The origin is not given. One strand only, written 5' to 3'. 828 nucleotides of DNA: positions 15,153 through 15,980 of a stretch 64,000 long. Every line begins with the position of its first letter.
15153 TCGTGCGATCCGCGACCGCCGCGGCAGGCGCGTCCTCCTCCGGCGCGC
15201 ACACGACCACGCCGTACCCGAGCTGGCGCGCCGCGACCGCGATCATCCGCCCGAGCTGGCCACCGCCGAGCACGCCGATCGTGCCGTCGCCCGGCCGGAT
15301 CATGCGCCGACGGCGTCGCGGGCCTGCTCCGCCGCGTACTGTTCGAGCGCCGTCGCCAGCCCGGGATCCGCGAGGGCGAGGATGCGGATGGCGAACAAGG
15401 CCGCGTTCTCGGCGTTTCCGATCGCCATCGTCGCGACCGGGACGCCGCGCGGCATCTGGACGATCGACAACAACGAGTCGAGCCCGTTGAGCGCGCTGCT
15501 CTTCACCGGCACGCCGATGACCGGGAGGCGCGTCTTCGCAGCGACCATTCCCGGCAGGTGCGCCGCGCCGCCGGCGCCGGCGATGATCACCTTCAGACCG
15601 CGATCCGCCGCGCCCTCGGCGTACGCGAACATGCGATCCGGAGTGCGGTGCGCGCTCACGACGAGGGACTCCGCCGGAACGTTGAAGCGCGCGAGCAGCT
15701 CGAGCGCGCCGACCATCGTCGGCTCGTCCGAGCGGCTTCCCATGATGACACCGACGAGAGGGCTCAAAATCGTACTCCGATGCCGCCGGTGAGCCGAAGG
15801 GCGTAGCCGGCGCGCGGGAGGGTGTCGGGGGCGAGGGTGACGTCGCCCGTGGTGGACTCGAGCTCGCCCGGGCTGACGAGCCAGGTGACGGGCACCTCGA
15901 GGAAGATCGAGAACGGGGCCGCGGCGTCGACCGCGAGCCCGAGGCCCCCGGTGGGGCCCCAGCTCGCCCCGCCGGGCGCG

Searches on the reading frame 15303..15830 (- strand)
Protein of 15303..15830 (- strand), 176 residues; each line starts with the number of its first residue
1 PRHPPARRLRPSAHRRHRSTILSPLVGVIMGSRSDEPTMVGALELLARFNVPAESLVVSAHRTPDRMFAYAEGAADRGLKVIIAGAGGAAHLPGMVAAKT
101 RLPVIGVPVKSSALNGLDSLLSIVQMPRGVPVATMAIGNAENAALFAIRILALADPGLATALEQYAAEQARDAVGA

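Call 82: search_protein_families(library=pfam, proteins=[window:15303-15830:-], max_evalue=0.001)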
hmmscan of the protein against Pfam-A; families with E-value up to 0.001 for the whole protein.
window:15303-15830:- (176 aa): 1 family
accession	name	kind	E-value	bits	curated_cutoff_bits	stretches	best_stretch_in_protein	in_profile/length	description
PF00731.26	AIRC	-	1.6e-64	216.4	30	1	26-170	2-146/148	AIR carboxylase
